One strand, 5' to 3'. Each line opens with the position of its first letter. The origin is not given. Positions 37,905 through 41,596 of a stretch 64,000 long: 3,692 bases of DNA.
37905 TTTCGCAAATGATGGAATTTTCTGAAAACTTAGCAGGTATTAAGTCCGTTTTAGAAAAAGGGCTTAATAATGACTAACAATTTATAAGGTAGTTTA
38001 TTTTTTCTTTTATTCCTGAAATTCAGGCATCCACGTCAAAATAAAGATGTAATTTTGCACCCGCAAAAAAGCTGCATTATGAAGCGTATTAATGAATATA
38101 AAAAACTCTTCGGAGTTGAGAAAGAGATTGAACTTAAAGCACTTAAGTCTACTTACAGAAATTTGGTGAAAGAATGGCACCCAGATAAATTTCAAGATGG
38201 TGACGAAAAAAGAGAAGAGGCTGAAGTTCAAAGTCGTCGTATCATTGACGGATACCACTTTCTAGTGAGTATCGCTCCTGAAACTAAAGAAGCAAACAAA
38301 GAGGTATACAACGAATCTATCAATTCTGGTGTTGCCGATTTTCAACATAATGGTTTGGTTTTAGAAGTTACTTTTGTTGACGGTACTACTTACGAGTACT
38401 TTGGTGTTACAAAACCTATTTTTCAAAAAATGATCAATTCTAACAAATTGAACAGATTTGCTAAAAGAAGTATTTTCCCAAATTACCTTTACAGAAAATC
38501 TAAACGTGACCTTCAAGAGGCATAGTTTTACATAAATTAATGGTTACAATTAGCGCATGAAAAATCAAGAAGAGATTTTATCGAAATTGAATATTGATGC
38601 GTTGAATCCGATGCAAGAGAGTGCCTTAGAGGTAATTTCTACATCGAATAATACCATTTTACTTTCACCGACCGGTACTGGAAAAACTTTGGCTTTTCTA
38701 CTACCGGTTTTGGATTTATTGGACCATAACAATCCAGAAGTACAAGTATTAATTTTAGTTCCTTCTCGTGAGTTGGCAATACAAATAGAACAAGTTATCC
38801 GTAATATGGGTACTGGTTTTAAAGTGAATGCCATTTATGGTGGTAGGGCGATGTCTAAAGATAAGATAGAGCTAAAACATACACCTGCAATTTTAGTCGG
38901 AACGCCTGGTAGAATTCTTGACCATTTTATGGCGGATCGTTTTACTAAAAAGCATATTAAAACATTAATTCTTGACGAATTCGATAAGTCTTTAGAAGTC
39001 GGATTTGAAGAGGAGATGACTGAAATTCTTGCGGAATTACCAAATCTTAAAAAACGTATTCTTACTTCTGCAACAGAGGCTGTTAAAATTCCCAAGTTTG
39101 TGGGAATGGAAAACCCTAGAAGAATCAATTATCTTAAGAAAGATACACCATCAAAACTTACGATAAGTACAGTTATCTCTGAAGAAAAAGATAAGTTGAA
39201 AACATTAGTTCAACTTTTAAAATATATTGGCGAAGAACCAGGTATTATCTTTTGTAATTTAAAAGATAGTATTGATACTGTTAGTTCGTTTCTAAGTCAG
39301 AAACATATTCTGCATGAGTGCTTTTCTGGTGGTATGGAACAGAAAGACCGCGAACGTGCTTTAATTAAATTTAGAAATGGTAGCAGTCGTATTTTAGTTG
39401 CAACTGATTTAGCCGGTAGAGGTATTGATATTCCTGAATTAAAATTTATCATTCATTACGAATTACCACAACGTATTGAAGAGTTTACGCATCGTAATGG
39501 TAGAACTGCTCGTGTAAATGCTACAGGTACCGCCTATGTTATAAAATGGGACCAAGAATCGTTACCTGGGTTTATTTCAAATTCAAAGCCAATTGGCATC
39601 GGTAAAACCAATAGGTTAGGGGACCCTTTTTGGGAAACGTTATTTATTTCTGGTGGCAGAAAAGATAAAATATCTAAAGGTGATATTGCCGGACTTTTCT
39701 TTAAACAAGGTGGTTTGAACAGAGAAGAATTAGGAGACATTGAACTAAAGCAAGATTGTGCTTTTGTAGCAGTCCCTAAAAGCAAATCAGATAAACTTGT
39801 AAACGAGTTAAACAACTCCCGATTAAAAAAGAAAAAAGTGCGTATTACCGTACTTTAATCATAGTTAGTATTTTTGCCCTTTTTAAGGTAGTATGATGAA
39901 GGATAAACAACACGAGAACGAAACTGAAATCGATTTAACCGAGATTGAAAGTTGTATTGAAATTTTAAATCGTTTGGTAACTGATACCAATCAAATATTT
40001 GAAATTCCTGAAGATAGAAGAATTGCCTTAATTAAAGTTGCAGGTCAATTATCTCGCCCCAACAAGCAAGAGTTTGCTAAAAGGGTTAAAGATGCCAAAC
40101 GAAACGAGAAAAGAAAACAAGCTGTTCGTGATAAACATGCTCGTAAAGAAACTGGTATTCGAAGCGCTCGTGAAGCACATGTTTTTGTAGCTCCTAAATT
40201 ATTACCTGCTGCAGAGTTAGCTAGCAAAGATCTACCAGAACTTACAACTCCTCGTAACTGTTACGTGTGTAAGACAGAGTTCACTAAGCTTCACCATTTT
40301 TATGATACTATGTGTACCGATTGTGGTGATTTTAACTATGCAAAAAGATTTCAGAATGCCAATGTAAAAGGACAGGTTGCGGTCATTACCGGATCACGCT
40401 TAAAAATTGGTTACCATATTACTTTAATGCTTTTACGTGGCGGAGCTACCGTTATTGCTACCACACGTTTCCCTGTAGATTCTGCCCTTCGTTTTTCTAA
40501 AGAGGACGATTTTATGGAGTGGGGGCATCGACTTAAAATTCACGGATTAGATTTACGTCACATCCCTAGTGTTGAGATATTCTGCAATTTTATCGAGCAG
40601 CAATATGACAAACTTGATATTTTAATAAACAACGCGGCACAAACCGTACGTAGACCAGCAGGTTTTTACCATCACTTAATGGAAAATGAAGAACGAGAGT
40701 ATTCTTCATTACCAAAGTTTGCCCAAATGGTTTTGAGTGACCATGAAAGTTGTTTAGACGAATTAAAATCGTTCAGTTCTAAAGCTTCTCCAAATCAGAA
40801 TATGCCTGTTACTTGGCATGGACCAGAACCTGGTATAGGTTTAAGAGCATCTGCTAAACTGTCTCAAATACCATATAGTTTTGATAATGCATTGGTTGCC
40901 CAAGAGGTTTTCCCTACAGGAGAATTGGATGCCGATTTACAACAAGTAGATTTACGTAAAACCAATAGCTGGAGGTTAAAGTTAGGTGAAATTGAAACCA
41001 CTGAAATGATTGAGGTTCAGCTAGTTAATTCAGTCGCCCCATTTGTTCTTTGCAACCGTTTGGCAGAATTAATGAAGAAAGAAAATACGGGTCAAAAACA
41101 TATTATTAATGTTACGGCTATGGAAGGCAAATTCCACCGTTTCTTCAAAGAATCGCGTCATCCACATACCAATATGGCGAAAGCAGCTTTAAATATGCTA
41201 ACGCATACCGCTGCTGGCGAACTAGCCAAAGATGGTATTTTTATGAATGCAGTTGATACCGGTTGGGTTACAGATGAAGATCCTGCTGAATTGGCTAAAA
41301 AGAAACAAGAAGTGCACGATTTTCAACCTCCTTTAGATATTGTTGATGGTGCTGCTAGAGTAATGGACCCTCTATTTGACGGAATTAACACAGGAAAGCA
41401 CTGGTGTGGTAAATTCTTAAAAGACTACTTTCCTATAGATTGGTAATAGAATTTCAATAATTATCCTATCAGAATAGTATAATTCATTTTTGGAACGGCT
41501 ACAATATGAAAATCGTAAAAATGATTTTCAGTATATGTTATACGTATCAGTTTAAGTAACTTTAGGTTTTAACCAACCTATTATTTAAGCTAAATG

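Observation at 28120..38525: Co-directional HTH regulator / hypothetical / PspA / NfeD-like / flotillin / giant AAA+ protein / J-domain-KTSC block: candidate membrane-microdomain stress or defence module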

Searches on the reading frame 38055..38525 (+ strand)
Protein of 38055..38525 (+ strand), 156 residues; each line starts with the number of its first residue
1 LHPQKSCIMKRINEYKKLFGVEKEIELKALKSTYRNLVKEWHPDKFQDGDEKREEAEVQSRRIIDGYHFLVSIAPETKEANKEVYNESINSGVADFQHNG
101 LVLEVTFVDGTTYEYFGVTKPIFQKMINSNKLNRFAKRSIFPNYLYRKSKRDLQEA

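Call 3: search_protein_families(library=pfam, proteins=[window:38055-38525:+], max_evalue=0.01)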
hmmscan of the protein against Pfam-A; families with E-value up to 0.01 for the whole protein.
window:38055-38525:+ (156 aa): 3 families
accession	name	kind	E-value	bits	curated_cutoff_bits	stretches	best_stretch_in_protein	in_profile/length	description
PF13619.11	KTSC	-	9.1e-12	45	25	1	95-144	9-58/58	KTSC domain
PF00226.36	DnaJ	-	1.5e-06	28.6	27.8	1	17-68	4-51/63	DnaJ domain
PF08761.16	dUTPase_2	-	0.0029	18.3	22.9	1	27-115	33-103/162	dUTPase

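Call 4: search_protein_families(library=ncbifam, proteins=[window:38055-38525:+], max_evalue=0.01)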
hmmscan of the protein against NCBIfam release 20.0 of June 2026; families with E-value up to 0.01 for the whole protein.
window:38055-38525:+ (156 aa): 11 families
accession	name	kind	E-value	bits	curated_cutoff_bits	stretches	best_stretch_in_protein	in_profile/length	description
TIGR02349.1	DnaJ_bact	equivalog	5.4e-07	29.3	377.2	1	15-131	2-104/354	molecular chaperone DnaJ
NF008035.0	PRK10767.1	subfamily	1.8e-06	27.2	338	1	13-72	4-59/374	molecular chaperone DnaJ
NF050028.1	CldAdptActJ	equivalog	7.8e-06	26.3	150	1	15-87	4-75/93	cold adaptation protein ActJcold adaptation protein ActJ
NF003449.0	PRK05014.1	equivalog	8.1e-06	26.1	189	1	14-70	2-61/172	co-chaperone HscB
NF007618.0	PRK10266.1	equivalog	0.00026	20.6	403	1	12-64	3-50/306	curved DNA-binding protein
NF001420.0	PRK00294.1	equivalog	0.00028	21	169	1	24-72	17-66/173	co-chaperone HscB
NF006948.0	PRK09430.1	equivalog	0.0006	19.5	162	1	10-46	197-233/267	co-chaperone DjlA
NF010885.0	PRK14292.1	equivalog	0.0011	18.1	585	1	14-70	3-54/371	chaperone protein DnaJ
NF010871.0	PRK14278.1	equivalog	0.0029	16.5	502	1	14-53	4-43/378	molecular chaperone DnaJ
NF010874.0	PRK14281.1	equivalog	0.0057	15.8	619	1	13-67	3-53/397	chaperone protein DnaJ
NF010894.0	PRK14301.1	equivalog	0.0097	14.9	548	1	14-71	5-58/373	chaperone protein DnaJ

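Call 5: search_protein_families(library=padloc, proteins=[window:38055-38525:+], max_evalue=0.01)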
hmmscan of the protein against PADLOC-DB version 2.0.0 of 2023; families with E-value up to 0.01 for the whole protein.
window:38055-38525:+ (156 aa): 0 families

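Call 86: find_homologous_proteins(query=window:38079-38525:+, max_evalue=0.00001)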
Query window:38079-38525:+ (148 aa): 4919 proteins with E <= 0.00001 among 4937 candidates; the best 120 are listed.
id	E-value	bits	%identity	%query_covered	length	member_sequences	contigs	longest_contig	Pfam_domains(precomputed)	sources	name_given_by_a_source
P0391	1.6e-88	312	97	100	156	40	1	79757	PF00226.37,PF13619.12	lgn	-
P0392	1.4e-86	305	93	100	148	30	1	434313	PF00226.37,PF13619.12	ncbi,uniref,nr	ncbi:KTSC domain-containing protein [uncultured Maribacter sp.]|uniref:KTSC domain-containing protei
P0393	6.4e-85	300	92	100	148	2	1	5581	PF00226.37,PF13619.12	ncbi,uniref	ncbi:KTSC domain-containing protein [Maribacter sp.]|uniref:KTSC domain-containing protein n=1 Tax=M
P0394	3.4e-83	294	89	100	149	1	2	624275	PF00226.37,PF13619.12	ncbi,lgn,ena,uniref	ncbi:KTSC domain-containing protein [uncultured Maribacter sp.]|uniref:KTSC domain-containing protei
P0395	4.1e-83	294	89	100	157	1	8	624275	PF00226.37,PF13619.12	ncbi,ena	-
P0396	1.0e-82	293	88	100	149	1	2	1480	PF00226.37,PF13619.12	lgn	-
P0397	1.3e-82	293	88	100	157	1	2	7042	PF00226.37,PF13619.12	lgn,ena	-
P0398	1.6e-82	292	88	100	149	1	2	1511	PF00226.37,PF13619.12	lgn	-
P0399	1.9e-82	292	88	100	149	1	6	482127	PF00226.37,PF13619.12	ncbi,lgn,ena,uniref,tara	ncbi:KTSC domain-containing protein [uncultured Maribacter sp.]|uniref:KTSC domain-containing protei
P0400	3.5e-82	291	87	100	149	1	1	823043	PF00226.37,PF13619.12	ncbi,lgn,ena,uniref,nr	ncbi:KTSC domain-containing protein [Maribacter orientalis]|uniref:KTSC domain-containing protein n=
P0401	3.8e-82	291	88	100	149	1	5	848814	PF00226.37,PF13619.12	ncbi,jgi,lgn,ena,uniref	ncbi:KTSC domain-containing protein [Maribacter arcticus]|jgi:DnaJ-class molecular chaperone|uniref:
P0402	4.3e-82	291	87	100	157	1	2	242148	PF00226.37,PF13619.12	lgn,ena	-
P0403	4.5e-82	291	88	100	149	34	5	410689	PF00226.37,PF13619.12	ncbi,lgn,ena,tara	tara:strand:- start:1959 stop:2408 length:450 start_codon:yes stop_codon:yes gene_type:complete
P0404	4.6e-82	291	88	100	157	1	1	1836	PF00226.37,PF13619.12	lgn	-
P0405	4.6e-82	291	88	100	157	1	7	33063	PF00226.37,PF13619.12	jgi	jgi:DnaJ-class molecular chaperone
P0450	6.0e-73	261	79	100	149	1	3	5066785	PF00226.37,PF13619.12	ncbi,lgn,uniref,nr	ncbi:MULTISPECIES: KTSC domain-containing protein [Zobellia]|uniref:KTSC domain-containing protein n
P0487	3.8e-72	259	77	100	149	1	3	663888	PF00226.37,PF13619.12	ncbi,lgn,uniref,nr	ncbi:KTSC domain-containing protein [Aequorivita antarctica]|uniref:KTSC domain-containing protein n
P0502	6.7e-72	258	77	100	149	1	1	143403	PF00226.37,PF13619.12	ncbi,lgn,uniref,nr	ncbi:KTSC domain-containing protein [Bizionia myxarmorum]|uniref:KTSC domain-containing protein n=1 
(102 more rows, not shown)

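Call 87: find_encoding_contigs(protein=P0450, flank=6000, max_places=1)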
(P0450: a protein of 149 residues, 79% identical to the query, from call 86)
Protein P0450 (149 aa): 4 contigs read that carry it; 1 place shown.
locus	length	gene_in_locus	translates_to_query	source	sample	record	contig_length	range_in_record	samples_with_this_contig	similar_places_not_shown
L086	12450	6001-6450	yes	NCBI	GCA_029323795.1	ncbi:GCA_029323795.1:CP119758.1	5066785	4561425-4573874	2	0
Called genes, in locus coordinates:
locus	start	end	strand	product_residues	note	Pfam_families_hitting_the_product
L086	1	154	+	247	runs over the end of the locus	PF00005:ABC_tran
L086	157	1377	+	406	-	PF12704:MacB_PCD, PF02687:FtsX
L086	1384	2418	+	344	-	PF06580:His_kinase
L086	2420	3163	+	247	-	PF00072:Response_reg, PF04397:LytTR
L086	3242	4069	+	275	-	PF06439:3keto-disac_hyd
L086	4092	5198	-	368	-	PF01408:GFO_IDH_MocA, PF22725:GFO_IDH_MocA_C3, PF02894:GFO_IDH_MocA_C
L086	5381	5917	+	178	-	PF01272:GreA_GreB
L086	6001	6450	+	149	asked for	PF00226:DnaJ (weak), PF13619:KTSC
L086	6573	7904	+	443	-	PF04851:ResIII (weak), PF00270:DEAD, PF00271:Helicase_C, PF28538:Helicase_helical (weak)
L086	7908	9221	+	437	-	PF00270:DEAD, PF04851:ResIII, PF00271:Helicase_C, PF03880:DbpA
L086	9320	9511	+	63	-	PF00313:CSD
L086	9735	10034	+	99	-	-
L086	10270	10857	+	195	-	PF20125:DUF6515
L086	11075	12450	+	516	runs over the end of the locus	PF00106:adh_short, PF13561:adh_short_C2 (weak)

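Call 88: find_encoding_contigs(protein=P0487, flank=6000, max_places=1)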
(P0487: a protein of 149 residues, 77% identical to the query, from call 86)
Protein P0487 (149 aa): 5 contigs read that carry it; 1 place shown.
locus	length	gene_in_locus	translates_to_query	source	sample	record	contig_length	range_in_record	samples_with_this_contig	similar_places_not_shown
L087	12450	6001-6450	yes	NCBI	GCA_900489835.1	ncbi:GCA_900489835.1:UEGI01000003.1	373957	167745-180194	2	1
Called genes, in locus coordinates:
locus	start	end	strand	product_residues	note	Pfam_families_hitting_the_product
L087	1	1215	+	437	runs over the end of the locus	PF00270:DEAD, PF04851:ResIII, PF00271:Helicase_C, PF03880:DbpA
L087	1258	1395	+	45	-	-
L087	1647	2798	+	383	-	PF00487:FA_desaturase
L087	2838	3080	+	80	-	PF00313:CSD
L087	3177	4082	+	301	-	PF02353:CMAS, PF07021:MetW (weak), PF13489:Methyltransf_23 (weak), PF08241:Methyltransf_11 (weak), PF13649:Methyltransf_25 (weak)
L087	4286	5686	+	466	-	PF13205:Big_5, PF11999:Ice_binding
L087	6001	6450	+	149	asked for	PF00226:DnaJ (weak), PF13619:KTSC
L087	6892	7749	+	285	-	PF02588:YitT_membrane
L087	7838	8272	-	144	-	-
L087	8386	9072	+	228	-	PF09365:DUF2461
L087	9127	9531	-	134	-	-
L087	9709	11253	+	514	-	PF03853:YjeF_N, PF01256:Carb_kinase, PF08543:Phos_pyr_kin (weak)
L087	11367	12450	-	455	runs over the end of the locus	PF00578:AhpC-TSA, PF08534:Redoxin, PF00085:Thioredoxin (weak), PF13098:Thioredoxin_2 (faint), PF13905:Thioredoxin_8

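Call 89: find_encoding_contigs(protein=P0502, flank=6000, max_places=1)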
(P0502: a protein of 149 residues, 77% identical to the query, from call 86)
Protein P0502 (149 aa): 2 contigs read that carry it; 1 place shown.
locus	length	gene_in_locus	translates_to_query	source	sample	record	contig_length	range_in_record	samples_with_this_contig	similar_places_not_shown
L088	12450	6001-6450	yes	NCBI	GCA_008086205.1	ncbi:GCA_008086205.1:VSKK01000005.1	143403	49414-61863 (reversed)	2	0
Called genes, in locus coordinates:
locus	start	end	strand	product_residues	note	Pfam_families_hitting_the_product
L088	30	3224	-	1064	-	PF00873:ACR_tran, PF02355:SecD_SecF_C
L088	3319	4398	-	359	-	PF00364:Biotin_lipoyl (faint), PF25917:BSH_RND, PF25919:BSH_CusB, PF25973:BSH_CzcB, PF25881:HH_YBHG (weak), PF25876:HH_MFP_RND (weak), PF25954:Beta-barrel_RND_2 (weak), PF25989:YknX_C, +1 more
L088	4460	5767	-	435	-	PF02321:OEP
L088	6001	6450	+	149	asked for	PF00226:DnaJ (weak), PF13619:KTSC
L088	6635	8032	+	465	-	PF17767:NAPRTase_N, PF02749:QRPTase_N (faint), PF04095:NAPRTase, PF17956:NAPRTase_C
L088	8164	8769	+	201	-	PF00857:Isochorismatase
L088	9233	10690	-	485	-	PF07992:Pyr_redox_2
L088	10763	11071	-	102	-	-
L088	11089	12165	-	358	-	PF02322:Cyt_bd_oxida_II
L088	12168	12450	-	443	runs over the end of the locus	PF01654:Cyt_bd_oxida_I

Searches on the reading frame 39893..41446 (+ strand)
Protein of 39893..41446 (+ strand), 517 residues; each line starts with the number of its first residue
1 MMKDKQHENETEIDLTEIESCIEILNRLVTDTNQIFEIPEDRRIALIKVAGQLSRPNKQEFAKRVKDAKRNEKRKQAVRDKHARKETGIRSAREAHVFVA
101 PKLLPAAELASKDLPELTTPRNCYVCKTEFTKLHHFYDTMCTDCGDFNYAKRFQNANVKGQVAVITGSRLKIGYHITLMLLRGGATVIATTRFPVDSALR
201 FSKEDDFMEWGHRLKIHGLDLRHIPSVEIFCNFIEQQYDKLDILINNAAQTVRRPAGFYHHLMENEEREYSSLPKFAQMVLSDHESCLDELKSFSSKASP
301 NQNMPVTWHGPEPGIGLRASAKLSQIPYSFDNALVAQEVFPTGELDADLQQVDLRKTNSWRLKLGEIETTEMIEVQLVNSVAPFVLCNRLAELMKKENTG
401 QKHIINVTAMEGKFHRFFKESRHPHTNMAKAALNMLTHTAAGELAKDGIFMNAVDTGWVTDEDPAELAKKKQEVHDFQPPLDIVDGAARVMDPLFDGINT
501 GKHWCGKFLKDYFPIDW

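Call 3: search_protein_families(library=pfam, proteins=[window:39893-41446:+], max_evalue=0.01)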
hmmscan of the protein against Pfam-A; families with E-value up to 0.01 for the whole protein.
window:39893-41446:+ (517 aa): 2 families
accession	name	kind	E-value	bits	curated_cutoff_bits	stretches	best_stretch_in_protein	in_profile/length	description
PF00106.31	adh_short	-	3.3e-18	66.3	26.6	2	161-255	1-92/195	short chain dehydrogenase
PF13561.12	adh_short_C2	-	5.1e-14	52.9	27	1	366-469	91-186/236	Enoyl-(Acyl carrier protein) reductase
